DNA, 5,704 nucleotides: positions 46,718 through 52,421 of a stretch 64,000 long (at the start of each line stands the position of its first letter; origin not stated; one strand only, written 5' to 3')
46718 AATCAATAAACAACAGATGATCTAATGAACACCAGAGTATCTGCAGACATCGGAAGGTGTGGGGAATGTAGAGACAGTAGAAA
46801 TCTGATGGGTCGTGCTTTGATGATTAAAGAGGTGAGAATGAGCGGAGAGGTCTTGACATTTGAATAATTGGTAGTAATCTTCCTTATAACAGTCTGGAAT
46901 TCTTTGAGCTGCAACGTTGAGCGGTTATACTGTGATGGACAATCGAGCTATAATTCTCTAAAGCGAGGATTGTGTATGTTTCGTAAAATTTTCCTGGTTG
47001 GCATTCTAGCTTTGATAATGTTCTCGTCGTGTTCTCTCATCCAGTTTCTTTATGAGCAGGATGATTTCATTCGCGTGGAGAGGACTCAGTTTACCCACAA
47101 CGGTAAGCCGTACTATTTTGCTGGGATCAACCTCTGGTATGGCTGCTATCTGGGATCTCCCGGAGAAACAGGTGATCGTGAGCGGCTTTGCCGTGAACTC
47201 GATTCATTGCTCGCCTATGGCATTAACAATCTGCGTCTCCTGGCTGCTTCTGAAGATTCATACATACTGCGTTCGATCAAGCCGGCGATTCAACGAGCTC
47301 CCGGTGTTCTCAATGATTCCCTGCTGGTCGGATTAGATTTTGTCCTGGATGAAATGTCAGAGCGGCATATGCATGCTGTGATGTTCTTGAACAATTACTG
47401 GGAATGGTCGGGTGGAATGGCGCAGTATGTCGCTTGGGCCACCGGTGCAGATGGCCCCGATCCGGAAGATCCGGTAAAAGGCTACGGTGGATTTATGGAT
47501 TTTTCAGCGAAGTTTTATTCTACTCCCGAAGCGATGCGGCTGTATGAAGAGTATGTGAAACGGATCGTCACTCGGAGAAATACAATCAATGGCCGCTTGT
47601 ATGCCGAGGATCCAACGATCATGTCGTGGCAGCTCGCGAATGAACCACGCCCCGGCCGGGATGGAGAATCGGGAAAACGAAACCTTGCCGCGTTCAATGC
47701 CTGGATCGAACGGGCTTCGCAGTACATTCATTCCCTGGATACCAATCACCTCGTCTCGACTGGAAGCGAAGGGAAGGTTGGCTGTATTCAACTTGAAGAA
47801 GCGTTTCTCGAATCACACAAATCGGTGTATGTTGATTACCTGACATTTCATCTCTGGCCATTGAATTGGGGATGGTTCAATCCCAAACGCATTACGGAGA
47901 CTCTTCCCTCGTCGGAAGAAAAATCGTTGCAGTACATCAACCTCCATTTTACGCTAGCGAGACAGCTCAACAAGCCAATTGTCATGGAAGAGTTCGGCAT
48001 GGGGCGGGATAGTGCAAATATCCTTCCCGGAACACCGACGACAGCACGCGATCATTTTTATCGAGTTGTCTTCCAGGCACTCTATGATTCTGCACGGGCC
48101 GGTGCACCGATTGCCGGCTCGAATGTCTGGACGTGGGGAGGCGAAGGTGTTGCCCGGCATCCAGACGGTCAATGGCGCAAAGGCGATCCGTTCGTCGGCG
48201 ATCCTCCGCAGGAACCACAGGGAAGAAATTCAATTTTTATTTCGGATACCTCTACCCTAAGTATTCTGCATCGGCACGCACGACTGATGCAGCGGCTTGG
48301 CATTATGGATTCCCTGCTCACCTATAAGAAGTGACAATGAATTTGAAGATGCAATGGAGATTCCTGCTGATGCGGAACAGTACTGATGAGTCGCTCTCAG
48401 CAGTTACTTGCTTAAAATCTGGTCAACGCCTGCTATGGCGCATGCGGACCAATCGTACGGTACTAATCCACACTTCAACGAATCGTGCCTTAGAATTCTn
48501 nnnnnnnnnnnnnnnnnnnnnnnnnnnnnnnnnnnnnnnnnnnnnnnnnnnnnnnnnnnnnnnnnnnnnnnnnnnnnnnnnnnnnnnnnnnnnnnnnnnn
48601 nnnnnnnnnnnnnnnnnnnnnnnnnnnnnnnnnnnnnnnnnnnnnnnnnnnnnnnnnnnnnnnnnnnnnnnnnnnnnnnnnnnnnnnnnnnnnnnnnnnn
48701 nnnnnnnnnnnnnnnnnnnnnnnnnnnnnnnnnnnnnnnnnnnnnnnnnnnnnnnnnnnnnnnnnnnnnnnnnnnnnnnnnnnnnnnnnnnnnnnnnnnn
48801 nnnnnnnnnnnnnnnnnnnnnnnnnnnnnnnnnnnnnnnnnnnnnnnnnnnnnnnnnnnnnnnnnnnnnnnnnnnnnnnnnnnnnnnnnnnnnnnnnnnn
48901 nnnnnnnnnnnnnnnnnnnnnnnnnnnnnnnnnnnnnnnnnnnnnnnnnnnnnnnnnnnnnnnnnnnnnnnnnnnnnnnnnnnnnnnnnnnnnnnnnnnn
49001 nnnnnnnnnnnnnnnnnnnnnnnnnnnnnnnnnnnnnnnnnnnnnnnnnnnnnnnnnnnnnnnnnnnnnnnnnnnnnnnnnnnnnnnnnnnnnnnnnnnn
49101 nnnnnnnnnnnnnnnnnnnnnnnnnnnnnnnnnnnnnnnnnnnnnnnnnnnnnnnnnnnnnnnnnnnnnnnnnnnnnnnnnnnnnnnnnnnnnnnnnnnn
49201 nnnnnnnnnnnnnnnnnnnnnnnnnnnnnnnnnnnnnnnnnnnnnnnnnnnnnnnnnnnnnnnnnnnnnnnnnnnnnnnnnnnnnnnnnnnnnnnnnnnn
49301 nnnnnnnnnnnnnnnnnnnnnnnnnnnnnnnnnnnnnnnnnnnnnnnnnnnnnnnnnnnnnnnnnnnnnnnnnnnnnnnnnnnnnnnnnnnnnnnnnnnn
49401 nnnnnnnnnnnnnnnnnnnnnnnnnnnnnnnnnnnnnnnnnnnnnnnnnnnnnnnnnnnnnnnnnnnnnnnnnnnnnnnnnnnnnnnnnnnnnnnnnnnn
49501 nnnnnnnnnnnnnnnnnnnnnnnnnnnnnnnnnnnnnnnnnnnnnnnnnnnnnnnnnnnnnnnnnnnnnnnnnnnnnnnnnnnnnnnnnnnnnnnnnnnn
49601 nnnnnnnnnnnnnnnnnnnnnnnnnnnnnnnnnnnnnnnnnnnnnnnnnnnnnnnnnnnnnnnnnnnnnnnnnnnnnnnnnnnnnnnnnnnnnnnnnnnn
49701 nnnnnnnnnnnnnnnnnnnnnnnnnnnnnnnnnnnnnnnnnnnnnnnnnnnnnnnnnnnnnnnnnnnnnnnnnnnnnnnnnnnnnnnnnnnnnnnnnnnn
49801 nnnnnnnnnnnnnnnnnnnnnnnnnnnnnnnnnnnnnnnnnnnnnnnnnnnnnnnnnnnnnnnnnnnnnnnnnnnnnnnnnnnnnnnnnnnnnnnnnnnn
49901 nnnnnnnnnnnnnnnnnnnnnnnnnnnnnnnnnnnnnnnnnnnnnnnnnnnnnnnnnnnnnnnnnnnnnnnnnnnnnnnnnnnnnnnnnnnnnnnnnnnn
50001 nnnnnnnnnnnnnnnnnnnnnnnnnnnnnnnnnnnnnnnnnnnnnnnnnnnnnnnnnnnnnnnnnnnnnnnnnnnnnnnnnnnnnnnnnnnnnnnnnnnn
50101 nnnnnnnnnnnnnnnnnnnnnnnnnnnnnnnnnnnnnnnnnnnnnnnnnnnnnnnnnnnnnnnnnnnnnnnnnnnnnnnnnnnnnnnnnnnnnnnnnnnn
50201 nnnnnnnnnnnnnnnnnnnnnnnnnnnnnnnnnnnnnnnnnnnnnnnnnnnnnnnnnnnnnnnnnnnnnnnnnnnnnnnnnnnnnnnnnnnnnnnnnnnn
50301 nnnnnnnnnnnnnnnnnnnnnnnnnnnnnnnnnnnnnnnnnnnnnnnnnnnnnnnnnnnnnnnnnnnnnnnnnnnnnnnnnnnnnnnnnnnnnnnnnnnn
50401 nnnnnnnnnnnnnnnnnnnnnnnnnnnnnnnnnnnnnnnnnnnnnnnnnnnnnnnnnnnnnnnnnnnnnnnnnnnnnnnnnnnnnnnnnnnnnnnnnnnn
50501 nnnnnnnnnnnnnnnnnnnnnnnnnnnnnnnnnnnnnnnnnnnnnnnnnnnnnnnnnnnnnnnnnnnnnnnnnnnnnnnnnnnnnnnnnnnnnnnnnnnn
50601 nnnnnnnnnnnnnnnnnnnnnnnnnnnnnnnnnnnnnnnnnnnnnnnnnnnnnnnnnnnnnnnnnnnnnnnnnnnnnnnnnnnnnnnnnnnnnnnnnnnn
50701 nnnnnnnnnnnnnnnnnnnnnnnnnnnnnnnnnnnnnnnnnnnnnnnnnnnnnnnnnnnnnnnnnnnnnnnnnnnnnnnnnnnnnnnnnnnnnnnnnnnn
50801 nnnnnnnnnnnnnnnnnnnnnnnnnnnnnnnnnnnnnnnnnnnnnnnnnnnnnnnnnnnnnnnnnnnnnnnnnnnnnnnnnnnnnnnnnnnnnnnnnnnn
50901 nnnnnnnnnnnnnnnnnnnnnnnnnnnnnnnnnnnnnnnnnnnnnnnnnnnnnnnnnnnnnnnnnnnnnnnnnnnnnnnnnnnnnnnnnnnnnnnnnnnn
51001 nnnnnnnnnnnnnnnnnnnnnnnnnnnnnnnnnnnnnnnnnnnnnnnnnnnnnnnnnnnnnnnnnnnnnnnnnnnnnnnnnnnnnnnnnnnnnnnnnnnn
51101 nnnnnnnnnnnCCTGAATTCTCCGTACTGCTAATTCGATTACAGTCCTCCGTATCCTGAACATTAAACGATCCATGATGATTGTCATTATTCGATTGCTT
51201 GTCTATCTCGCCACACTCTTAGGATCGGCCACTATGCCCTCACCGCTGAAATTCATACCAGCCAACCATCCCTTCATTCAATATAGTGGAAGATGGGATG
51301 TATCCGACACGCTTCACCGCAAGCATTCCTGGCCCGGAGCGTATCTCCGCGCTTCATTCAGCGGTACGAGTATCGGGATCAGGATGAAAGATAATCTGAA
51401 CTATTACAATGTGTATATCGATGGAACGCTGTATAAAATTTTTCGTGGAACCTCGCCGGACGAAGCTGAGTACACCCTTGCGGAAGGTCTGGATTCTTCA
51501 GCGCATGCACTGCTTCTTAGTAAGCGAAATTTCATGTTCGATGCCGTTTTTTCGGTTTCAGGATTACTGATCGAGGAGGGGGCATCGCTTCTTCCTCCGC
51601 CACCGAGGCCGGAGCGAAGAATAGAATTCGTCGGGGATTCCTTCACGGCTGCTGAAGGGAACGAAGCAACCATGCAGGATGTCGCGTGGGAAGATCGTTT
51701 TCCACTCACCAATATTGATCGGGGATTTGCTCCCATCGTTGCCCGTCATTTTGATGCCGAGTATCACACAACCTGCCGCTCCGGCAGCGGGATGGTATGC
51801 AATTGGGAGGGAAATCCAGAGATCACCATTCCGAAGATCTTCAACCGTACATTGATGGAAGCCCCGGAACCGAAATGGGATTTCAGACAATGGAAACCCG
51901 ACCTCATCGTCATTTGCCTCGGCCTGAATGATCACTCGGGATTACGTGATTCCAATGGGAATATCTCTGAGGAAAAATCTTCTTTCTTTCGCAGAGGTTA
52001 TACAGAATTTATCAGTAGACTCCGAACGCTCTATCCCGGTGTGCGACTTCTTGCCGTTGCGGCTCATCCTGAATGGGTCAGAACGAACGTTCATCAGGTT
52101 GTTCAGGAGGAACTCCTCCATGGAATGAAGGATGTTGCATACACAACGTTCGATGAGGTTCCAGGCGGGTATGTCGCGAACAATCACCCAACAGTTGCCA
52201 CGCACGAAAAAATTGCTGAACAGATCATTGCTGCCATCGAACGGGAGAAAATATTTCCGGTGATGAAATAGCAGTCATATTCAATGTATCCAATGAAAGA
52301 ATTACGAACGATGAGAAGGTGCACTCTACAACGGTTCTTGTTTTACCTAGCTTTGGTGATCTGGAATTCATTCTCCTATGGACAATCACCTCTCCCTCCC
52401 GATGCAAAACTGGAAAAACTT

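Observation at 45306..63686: Mannan/glucomannan utilisation locus built on T9SS-secreted enzymes plus an SSS-GH130 import/phosphorolysis operon instead of SusC/SusD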

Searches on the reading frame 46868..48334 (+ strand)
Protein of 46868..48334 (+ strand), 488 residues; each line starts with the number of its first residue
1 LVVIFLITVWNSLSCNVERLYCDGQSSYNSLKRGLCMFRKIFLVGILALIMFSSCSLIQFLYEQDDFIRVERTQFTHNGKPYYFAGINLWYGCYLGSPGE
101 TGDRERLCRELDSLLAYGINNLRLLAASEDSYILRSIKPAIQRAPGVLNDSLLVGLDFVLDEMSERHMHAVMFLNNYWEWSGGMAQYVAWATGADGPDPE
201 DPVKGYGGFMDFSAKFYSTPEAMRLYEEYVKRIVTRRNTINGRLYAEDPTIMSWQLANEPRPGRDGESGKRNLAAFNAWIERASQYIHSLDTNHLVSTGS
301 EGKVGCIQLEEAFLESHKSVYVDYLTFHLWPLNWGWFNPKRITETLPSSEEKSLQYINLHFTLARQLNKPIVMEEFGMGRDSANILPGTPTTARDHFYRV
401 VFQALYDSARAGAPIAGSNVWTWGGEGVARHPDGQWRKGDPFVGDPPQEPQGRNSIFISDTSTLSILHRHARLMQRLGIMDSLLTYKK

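Call 3: search_protein_families(library=pfam, proteins=[window:46868-48334:+], max_evalue=0.01)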
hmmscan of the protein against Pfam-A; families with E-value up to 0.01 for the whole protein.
window:46868-48334:+ (488 aa): 2 families
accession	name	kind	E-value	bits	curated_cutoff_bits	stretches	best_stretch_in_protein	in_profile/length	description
PF00150.24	Cellulase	-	0.0029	17.6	23.5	1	245-383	116-243/272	Cellulase (glycosyl hydrolase family 5)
PF02449.21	Glyco_hydro_42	-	0.0052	16.6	21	1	223-293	105-171/376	Beta-galactosidase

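Call 8: search_protein_families(library=ncbifam, proteins=[window:46868-48334:+], max_evalue=0.001)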
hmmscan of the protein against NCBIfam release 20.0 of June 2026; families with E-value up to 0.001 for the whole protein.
window:46868-48334:+ (488 aa): 0 families

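Call 11: search_solved_structures(query=window:46868-48334:+, max_evalue=0.01, show_alignments=1)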
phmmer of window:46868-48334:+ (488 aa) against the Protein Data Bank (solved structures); distinct sequences matched with E-value up to 0.01: 17.
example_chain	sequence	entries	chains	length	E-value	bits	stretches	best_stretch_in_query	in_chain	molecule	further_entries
1uuq_A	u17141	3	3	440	4.6e-125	421.5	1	65-474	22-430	MANNOSYL-OLIGOSACCHARIDE GLUCOSIDASE | MAN5A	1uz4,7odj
4lyp_A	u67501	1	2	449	2.5e-80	273.9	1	72-474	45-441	Exo-beta-1,4-mannosidase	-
4lyq_A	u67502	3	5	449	1.5e-79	271.3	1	72-474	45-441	Exo-beta-1,4-mannosidase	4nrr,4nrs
4lyr_A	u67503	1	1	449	1.6e-79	271.3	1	72-474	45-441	Exo-beta-1,4-mannosidase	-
1rh9_A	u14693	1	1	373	1.5e-42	149.3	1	64-434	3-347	endo-beta-mannanase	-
9m20_A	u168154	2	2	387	4.3e-39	137.9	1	60-434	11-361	mannan endo-1,4-beta-mannosidase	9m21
4qp0_A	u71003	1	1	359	4.9e-31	111.3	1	66-385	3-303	Endo-beta-mannanase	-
8gf3_A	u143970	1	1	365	7.8e-27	97.5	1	66-379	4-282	GH5 Mannanase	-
3pz9_A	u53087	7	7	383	7.8e-22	81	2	75-303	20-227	Mannan endo-1,4-beta-mannosidase. Glycosyl Hydrolase family 5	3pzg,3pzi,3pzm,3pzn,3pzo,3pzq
6tn6_A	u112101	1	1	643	1.5e-20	76.8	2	78-303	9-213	Mannan endo-1,4-beta-mannosidase. Glycosyl Hydrolase family 5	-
3ziz_A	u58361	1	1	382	2.3e-16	63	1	69-394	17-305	GH5 ENDO-BETA-1,4-MANNANASE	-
4awe_A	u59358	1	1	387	1.7e-15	60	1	212-385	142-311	ENDO-BETA-D-1,4-MANNANASE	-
3wfl_A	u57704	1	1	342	8.5e-13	51.2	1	71-395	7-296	beta-mannanase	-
1qno_A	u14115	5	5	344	1.5e-12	50.4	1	66-336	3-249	ENDO-1,4-B-D-MANNANASE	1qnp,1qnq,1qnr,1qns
3wh9_A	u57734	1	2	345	4.8e-11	45.4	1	70-382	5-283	Endo-beta-1,4-mannanase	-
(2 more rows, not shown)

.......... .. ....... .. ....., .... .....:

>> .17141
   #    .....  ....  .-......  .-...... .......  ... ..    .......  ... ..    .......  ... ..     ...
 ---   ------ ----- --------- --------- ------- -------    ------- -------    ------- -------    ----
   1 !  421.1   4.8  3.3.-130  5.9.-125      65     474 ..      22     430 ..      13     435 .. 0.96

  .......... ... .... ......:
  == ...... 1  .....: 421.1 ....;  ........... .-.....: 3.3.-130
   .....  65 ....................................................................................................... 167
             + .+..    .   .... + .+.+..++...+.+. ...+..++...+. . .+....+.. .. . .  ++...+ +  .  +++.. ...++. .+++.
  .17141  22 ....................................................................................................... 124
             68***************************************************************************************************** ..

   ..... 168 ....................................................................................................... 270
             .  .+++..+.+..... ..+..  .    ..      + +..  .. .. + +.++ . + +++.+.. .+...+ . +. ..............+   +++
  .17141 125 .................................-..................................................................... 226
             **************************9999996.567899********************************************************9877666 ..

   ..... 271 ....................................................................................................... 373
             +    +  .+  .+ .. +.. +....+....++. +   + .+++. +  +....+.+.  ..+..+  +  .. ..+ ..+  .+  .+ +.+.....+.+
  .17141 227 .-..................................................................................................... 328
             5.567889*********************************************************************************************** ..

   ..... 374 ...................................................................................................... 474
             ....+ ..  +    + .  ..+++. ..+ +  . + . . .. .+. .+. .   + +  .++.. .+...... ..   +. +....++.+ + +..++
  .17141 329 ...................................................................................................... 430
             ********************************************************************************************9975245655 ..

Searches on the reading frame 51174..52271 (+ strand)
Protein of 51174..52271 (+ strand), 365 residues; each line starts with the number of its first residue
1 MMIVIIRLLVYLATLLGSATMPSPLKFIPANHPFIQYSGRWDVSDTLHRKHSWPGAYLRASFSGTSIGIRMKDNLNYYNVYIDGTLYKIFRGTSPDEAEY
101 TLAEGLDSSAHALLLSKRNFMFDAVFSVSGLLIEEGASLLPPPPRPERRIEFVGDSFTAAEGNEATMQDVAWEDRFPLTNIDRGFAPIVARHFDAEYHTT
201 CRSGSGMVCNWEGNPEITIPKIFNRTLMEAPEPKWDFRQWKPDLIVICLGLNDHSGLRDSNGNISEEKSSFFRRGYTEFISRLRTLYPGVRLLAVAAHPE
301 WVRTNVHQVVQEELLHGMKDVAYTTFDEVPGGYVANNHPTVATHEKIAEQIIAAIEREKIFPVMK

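Call 3: search_protein_families(library=pfam, proteins=[window:51174-52271:+], max_evalue=0.01)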
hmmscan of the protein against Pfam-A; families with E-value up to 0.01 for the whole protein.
window:51174-52271:+ (365 aa): 3 families
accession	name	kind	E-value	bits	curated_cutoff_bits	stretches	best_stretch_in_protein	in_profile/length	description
PF17996.7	CE2_N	-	6.2e-19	68.5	27.9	1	37-143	1-108/108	Carbohydrate esterase 2 N-terminal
PF13472.12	Lipase_GDSL_2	-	2.3e-08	35.2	32.9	1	152-308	1-125/178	GDSL-like Lipase/Acylhydrolase family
PF00657.28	Lipase_GDSL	-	9.6e-07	29.6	23.6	1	150-301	1-130/208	GDSL-like Lipase/Acylhydrolase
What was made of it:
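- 51174..52271 (+): CE2 acetyl esterase with a signal peptide and no CTD. CE2_N plus GDSL (call 3).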

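Call 8: search_protein_families(library=ncbifam, proteins=[window:51174-52271:+], max_evalue=0.001)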
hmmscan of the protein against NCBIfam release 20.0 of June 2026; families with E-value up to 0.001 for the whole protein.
window:51174-52271:+ (365 aa): 1 family
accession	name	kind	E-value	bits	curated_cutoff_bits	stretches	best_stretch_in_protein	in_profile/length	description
NF042969.1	AcxyGlmanDactase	equivalog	6.2e-26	91.1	500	1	35-355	5-317/323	bifunctional acetylxylan esterase/glucomannan deacetylase AxeC2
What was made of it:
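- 51174..52271 (+): Its only NCBIfam match is the acetylxylan esterase/glucomannan deacetylase model AxeC2, at 91 bits, well below that model's 500-bit cut-off (call 8).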

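Call 42: search_solved_structures(query=window:51174-52271:+, max_evalue=0.001)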
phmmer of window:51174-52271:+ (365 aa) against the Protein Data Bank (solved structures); distinct sequences matched with E-value up to 0.001: 7.
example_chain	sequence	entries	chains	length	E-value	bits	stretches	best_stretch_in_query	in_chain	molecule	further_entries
2wao_A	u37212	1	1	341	1e-32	116.8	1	31-357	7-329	ENDOGLUCANASE E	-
2wab_A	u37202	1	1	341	2.6e-32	115.4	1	31-357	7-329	ENDOGLUCANASE E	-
2w9x_A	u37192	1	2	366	5.2e-29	104.6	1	41-288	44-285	PUTATIVE ACETYL XYLAN ESTERASE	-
2waa_A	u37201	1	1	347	1.6e-19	73.4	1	22-292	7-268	XYLAN ESTERASE, PUTATIVE, AXE2C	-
4xvh_A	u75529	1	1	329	7.3e-16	61.3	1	48-259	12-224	Carbohydrate esterase family 2 (CE2)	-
3u37_A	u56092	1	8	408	1.1e-14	57.5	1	145-258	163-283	Acetyl-xylan esterase Est2A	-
4dev_A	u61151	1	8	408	1.5e-14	57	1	145-258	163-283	Acetyl-xylan esterase Est2A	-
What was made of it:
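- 51174..52271 (+): Solved relatives are CtCE2 2WAO and CjCE2B 2W9X (call 42).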
